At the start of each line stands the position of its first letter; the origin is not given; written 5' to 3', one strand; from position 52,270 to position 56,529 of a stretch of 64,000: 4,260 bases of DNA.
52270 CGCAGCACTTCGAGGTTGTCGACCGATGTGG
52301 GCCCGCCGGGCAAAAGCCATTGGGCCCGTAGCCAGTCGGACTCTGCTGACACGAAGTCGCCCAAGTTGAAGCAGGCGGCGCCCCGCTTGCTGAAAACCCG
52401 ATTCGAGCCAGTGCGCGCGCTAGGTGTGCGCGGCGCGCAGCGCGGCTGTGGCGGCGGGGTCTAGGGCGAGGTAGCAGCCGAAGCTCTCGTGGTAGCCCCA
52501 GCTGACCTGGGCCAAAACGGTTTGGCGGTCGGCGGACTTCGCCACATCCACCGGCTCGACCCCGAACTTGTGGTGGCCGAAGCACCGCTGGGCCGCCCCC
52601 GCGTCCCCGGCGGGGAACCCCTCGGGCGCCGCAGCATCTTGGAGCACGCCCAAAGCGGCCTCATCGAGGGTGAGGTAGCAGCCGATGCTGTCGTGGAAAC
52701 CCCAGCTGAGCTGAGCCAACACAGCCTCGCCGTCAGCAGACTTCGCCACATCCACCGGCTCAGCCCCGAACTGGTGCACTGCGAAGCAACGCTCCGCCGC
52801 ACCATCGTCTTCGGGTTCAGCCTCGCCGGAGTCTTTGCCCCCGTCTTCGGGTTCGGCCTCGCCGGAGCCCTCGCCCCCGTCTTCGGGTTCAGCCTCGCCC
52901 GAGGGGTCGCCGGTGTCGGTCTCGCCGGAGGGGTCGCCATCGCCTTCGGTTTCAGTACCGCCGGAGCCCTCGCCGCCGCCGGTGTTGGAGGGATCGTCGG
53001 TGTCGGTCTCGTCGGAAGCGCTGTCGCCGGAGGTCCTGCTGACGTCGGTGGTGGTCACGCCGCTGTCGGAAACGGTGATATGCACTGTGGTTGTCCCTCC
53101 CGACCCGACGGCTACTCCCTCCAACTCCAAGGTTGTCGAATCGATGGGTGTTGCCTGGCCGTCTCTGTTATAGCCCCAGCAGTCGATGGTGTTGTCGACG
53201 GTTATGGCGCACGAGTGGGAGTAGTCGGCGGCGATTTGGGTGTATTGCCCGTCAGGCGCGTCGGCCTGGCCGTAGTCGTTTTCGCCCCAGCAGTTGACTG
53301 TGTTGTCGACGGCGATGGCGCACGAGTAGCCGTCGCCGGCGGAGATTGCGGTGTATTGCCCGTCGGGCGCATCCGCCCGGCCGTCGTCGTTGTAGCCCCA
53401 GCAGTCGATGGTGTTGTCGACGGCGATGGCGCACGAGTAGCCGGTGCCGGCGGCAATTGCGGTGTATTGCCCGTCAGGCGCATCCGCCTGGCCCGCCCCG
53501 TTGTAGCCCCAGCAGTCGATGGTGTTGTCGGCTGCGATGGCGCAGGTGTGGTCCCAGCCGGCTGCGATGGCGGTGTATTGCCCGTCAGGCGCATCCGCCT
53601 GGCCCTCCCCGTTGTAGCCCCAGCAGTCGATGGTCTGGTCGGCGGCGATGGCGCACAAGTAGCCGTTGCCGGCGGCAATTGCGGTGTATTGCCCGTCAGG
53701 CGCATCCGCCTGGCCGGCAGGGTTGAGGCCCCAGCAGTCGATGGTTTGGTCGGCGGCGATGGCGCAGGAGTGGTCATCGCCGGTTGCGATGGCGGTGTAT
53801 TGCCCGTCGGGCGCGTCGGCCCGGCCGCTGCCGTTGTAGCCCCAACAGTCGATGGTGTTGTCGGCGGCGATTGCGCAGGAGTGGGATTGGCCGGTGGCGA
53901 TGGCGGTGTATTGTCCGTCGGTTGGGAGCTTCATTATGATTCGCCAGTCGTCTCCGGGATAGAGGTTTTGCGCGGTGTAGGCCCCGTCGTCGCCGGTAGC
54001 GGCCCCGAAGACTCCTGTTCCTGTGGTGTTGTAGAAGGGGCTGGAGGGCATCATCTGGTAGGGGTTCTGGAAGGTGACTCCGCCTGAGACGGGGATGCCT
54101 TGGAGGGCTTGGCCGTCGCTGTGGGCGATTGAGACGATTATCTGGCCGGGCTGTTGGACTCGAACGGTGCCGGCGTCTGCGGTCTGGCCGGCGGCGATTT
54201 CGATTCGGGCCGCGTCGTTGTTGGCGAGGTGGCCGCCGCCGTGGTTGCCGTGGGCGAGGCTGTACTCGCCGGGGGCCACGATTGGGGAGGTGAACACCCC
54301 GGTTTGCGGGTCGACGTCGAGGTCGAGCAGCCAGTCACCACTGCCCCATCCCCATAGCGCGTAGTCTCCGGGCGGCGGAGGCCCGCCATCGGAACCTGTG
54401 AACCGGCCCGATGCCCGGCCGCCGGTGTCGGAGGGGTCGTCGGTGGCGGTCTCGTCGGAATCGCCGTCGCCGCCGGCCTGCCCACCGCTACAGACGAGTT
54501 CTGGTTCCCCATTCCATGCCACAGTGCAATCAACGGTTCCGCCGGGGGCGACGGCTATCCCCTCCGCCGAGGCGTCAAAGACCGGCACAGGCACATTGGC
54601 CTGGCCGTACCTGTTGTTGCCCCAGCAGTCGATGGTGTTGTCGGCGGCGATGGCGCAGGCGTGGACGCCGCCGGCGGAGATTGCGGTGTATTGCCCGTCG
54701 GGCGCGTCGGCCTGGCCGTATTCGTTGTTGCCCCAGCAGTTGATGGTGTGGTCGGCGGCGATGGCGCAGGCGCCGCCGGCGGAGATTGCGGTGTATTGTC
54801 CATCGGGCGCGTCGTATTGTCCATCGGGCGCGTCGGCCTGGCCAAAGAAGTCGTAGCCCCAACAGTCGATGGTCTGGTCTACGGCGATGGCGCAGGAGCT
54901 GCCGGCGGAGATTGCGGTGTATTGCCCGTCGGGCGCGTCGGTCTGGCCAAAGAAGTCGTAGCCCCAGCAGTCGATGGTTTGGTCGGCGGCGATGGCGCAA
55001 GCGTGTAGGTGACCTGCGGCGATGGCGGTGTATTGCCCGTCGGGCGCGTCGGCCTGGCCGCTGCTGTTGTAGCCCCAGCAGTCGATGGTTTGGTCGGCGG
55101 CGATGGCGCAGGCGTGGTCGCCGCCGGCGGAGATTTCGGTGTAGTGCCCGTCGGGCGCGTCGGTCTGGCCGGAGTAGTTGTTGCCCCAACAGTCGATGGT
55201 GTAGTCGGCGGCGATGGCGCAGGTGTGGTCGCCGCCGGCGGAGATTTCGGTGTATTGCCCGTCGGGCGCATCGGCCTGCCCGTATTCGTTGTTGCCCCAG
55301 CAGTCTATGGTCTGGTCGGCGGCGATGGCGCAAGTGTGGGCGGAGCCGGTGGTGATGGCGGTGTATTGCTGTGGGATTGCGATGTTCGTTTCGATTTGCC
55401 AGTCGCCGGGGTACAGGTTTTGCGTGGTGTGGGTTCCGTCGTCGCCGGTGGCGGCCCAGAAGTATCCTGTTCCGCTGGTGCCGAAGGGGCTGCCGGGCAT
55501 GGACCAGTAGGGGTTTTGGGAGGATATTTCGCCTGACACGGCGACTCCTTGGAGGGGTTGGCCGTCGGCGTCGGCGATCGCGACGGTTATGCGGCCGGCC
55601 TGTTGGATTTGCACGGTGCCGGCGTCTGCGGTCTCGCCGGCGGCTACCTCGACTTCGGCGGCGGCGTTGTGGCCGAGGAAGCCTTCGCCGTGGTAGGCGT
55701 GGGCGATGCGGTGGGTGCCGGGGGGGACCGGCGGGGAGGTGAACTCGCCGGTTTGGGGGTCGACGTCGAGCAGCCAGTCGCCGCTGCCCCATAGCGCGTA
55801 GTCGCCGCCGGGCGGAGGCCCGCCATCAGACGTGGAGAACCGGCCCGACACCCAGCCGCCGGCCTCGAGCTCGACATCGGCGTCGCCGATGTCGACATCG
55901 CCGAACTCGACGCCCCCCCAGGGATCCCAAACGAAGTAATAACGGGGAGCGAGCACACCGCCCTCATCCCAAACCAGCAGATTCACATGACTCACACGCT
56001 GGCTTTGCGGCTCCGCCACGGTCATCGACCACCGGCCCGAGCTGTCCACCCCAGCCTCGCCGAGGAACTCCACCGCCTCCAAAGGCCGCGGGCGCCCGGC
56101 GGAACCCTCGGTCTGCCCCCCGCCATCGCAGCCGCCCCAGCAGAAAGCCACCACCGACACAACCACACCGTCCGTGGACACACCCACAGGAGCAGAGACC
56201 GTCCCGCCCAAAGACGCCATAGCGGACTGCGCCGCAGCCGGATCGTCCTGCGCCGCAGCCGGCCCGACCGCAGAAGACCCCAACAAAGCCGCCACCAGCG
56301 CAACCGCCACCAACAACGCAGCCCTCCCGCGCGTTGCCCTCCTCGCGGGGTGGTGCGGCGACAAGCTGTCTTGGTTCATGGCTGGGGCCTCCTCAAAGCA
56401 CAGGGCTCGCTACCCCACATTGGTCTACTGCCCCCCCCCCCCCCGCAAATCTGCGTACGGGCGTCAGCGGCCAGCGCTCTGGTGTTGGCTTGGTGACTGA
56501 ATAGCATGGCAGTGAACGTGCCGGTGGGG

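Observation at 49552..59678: Accessory locus: three secreted repeat proteins sharing one module, two Gn switches, a gene remnant and a DUF222-HNH gene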

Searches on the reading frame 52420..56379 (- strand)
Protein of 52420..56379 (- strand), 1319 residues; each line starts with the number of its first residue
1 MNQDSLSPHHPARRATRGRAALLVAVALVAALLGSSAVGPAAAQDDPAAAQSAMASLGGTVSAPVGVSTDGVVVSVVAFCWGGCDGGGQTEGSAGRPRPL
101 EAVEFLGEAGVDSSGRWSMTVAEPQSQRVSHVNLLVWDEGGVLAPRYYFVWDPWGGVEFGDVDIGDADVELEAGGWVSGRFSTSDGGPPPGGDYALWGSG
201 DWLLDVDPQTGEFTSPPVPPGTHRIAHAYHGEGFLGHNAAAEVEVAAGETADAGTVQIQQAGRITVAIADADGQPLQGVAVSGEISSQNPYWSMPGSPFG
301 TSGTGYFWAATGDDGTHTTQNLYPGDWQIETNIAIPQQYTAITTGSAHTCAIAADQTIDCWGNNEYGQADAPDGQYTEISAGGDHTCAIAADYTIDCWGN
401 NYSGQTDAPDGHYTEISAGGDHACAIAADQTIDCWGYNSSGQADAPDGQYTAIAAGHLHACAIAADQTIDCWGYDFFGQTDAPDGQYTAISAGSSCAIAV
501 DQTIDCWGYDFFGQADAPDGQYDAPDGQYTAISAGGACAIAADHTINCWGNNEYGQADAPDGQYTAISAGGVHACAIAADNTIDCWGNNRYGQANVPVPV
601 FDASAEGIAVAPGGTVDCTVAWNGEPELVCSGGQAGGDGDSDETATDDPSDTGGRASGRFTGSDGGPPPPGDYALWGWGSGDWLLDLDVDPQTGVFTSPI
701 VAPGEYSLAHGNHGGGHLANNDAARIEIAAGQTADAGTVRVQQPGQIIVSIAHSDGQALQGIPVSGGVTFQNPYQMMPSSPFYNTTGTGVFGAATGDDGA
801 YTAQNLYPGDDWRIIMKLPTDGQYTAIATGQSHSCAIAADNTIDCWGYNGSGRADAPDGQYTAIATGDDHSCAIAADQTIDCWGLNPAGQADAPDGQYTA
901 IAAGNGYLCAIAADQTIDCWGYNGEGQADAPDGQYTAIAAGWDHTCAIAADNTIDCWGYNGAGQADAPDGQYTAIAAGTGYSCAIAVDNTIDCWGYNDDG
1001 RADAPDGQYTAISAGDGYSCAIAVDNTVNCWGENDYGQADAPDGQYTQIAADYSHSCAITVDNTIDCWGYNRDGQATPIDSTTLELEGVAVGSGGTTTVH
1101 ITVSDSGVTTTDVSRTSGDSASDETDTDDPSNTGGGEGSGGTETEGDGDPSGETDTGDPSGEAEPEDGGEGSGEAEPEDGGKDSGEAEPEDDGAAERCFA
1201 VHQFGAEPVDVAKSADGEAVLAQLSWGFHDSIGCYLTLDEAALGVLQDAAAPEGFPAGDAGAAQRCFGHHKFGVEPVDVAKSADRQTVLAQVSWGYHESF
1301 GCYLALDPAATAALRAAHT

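Call 7: search_protein_families(library=pfam, proteins=[window:52420-56379:-], max_evalue=0.01)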
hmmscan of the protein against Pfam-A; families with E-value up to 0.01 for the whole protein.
window:52420-56379:- (1319 aa): 3 families
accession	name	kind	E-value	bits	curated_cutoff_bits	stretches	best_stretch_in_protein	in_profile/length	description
PF13540.12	RCC1_2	-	5.9e-89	290.4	22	13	936-964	2-30/30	Regulator of chromosome condensation (RCC1) repeat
PF25390.1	WD40_RLD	-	4.5e-46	158.3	150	5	823-964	32-226/363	RCC1-like domain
PF14686.12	fn3_3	-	9e-10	38.6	24.4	1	206-252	31-74/75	Polysaccharide lyase family 4, domain II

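Call 14: find_encoding_contigs(protein=window:52420-56379:-, flank=10000, max_places=6)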
Protein window:52420-56379:- (1319 aa): no gene with exactly this product is on record in the collection.

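Call 69: search_protein_families(library=ncbifam, proteins=[window:52420-56379:-], max_evalue=0.01)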
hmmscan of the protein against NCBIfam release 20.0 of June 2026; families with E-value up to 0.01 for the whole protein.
window:52420-56379:- (1319 aa): 0 families

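Call 70: search_protein_families(library=padloc, proteins=[window:52420-56379:-], max_evalue=0.01)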
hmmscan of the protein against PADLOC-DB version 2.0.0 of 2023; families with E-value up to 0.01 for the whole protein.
window:52420-56379:- (1319 aa): 0 families

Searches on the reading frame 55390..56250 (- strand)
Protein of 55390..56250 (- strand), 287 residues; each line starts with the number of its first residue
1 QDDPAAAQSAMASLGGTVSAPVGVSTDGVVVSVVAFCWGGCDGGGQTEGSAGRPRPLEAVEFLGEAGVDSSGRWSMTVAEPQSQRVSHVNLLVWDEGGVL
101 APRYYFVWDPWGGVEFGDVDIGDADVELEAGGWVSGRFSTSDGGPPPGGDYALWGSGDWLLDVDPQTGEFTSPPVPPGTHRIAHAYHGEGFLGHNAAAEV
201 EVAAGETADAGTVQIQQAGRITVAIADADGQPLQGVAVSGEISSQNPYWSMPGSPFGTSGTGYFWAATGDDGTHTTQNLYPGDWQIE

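Call 68: search_protein_families(library=pfam, proteins=[window:55390-56250:-], max_evalue=5)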
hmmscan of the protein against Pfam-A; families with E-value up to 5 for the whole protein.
window:55390-56250:- (287 aa): 4 families
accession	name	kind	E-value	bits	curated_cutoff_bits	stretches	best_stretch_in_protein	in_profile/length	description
PF14686.12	fn3_3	-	1.1e-07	31.9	24.4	1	163-209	31-74/75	Polysaccharide lyase family 4, domain II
PF17936.7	Big_6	-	0.021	15.5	27.6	1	196-237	23-66/83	Bacterial Ig domain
PF13620.12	CarboxypepD_reg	-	0.45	11.3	32.3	1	221-275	2-51/82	Carboxypeptidase regulatory-like domain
PF16640.11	Big_3_5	-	1.5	9.9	35.5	1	167-202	50-87/88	Bacterial Ig-like domain (group 3)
